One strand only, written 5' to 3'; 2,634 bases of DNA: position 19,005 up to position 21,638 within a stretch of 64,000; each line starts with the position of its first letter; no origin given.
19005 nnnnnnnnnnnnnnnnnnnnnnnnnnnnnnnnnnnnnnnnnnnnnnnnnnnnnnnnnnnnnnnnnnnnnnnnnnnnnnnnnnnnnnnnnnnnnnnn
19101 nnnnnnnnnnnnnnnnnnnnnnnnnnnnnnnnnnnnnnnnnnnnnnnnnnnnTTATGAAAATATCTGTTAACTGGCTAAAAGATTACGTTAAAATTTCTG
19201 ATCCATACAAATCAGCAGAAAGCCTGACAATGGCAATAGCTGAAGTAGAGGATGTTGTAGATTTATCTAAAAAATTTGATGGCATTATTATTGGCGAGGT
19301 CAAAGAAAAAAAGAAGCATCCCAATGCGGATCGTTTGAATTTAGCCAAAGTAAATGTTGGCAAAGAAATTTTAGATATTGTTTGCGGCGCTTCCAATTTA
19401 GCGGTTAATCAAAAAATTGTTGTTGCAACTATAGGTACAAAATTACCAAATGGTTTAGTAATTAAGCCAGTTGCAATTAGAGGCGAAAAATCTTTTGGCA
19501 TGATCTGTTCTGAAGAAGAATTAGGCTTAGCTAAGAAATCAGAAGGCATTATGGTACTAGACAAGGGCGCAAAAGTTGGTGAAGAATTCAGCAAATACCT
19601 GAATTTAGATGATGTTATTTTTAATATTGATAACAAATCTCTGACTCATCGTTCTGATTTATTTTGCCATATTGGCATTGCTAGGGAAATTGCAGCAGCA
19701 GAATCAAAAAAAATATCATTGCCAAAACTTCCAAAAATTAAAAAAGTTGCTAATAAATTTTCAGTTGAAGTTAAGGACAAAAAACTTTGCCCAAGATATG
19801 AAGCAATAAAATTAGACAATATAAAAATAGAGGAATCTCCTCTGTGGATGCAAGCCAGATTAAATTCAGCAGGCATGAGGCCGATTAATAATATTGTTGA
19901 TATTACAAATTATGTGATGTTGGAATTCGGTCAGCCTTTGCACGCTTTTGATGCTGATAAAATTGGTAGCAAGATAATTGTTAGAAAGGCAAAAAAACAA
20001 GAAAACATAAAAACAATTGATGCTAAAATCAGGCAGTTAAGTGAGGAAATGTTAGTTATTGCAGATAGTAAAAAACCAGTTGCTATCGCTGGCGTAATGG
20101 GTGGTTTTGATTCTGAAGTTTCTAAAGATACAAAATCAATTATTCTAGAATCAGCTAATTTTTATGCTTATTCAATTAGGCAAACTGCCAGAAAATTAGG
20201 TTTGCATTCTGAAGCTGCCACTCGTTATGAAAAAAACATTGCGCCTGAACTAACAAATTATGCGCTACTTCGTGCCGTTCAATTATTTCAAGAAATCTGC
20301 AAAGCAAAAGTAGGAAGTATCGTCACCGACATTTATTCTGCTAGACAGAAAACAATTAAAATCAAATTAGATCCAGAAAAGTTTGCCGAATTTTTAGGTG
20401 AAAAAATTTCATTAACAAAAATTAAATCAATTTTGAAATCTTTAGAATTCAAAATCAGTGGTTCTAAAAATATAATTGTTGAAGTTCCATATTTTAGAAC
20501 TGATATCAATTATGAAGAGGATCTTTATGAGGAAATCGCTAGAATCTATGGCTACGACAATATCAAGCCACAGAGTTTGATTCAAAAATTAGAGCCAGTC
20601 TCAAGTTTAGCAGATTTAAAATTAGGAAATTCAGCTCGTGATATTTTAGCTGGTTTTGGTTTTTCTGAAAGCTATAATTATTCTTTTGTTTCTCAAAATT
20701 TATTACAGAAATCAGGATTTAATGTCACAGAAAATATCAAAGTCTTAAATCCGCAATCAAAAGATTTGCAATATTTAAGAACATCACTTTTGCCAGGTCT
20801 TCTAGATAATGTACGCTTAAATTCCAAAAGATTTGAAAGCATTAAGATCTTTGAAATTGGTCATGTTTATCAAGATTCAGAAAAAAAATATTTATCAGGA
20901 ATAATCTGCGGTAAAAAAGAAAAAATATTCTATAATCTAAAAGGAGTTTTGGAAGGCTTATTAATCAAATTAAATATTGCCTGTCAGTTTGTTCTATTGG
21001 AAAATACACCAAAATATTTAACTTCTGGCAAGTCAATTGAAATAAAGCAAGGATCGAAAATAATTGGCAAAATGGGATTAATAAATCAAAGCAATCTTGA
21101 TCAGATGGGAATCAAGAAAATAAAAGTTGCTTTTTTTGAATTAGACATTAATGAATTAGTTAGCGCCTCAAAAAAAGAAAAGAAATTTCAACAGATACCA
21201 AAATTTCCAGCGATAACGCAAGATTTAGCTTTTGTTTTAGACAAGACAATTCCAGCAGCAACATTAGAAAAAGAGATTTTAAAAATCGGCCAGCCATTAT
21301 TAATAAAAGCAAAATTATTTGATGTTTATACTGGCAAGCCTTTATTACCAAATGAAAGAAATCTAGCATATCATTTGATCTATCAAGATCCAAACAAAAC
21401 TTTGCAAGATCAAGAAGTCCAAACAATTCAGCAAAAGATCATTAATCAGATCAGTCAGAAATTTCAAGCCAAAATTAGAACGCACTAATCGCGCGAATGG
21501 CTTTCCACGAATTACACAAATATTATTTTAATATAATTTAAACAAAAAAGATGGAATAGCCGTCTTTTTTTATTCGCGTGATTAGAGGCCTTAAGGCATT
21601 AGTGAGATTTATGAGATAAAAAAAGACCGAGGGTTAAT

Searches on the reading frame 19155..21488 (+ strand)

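Call 24: search_protein_families(library=pfam, proteins=[window:19155-21488:+], max_evalue=0.001)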
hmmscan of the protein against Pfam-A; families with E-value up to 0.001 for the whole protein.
window:19155-21488:+ (777 aa): 5 families
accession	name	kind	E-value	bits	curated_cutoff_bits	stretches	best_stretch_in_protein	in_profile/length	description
PF03483.22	B3_4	-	2.7e-69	232.6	29.3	1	212-383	2-174/174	B3/4 domain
PF17759.6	tRNA_synthFbeta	-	2.5e-38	132.1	22.4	1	488-665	19-214/214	Phenylalanyl tRNA synthetase beta chain CLM domain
PF03147.19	FDX-ACB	-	1.2e-27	96.7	31.1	1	682-775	1-94/94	Ferredoxin-fold anticodon binding domain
PF01588.26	tRNA_bind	-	1.2e-19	70.6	27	1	44-143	1-95/96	Putative tRNA binding domain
PF03484.21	B5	-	2e-18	66.8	28.6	1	403-467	1-67/67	tRNA synthetase B5 domain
